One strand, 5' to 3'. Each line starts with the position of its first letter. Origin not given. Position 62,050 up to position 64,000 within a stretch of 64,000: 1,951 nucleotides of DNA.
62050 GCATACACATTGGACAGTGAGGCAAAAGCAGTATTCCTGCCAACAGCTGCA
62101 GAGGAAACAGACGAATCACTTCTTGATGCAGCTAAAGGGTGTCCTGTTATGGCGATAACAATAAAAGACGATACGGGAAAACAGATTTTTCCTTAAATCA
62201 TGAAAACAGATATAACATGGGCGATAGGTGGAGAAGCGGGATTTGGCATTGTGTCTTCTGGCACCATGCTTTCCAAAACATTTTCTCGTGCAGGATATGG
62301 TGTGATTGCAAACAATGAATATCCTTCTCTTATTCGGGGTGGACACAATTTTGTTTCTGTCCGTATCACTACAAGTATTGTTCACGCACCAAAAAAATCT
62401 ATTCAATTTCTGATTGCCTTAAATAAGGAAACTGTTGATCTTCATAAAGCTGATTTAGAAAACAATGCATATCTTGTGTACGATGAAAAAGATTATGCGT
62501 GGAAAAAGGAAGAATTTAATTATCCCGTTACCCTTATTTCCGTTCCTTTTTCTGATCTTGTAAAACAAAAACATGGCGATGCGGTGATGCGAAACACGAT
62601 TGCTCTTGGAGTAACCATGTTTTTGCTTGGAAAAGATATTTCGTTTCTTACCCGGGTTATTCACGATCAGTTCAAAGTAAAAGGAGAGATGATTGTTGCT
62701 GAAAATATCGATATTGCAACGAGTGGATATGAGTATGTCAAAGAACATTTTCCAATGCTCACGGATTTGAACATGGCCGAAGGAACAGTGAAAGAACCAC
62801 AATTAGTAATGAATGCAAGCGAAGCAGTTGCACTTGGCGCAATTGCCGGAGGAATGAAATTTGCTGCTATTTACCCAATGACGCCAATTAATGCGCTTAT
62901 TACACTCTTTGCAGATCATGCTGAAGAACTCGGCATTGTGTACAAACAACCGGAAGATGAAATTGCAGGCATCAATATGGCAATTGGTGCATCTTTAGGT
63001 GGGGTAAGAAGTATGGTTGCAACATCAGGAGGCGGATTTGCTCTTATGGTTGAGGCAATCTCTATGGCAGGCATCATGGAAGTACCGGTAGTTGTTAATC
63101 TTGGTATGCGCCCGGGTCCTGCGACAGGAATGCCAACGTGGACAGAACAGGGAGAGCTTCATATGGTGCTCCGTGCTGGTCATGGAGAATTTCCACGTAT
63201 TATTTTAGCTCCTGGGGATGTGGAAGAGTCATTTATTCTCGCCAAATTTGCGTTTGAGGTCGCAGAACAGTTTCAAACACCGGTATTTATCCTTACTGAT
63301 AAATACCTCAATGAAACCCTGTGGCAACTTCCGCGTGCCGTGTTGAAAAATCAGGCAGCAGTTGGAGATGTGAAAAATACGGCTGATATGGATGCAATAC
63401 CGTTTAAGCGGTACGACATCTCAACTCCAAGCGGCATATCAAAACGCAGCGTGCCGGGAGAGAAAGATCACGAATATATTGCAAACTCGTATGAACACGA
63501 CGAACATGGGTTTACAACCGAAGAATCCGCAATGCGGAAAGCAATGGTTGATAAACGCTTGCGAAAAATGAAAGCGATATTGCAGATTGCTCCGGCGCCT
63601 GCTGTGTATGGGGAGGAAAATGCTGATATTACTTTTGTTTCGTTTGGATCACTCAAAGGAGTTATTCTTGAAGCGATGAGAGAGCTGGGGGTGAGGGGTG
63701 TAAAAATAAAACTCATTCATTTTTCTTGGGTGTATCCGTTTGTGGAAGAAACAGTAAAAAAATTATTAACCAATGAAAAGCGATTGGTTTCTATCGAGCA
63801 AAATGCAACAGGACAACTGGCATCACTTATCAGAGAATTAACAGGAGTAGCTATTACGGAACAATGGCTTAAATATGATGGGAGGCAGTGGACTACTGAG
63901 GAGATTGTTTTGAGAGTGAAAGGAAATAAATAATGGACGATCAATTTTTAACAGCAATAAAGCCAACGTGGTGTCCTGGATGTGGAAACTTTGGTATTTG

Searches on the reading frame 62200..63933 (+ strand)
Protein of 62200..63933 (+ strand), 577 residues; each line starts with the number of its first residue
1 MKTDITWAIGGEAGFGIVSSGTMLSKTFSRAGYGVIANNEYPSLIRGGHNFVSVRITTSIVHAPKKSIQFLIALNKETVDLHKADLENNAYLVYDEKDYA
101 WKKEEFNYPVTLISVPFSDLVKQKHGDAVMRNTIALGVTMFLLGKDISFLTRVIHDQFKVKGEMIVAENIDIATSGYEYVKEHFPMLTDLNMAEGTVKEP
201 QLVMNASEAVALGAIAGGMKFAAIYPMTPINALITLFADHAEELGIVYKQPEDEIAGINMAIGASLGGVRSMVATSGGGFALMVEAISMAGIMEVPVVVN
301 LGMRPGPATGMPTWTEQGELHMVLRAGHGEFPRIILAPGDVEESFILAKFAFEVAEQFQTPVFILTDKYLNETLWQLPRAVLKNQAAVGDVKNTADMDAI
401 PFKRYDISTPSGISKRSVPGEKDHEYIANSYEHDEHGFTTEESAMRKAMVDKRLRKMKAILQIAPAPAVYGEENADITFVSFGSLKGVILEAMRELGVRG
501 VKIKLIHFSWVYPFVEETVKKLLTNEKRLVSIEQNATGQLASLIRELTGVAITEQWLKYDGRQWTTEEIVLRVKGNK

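Call 23: find_encoding_contigs(protein=window:62200-63933:+, flank=10000, max_places=3)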
Protein window:62200-63933:+ (577 aa): no gene with exactly this product is on record in the collection.

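Call 34: search_protein_families(library=pfam, proteins=[window:62200-63933:+], max_evalue=0.001)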
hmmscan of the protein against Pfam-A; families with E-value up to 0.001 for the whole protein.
window:62200-63933:+ (577 aa): 4 families
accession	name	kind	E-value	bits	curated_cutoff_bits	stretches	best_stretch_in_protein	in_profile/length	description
PF01855.24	POR_N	-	1.4e-48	166.1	27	1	213-444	2-222/231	Pyruvate flavodoxin/ferredoxin oxidoreductase, thiamine diP-bdg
PF01558.24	POR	-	9.7e-29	101.2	27.4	1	14-178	2-173/173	Pyruvate ferredoxin/flavodoxin oxidoreductase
PF17147.9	PFOR_II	-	2.6e-08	34.6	27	1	475-569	1-102/102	Pyruvate:ferredoxin oxidoreductase core domain II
PF02780.25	Transketolase_C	-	3.4e-08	33.9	25.9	1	472-537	7-72/124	Transketolase, C-terminal domain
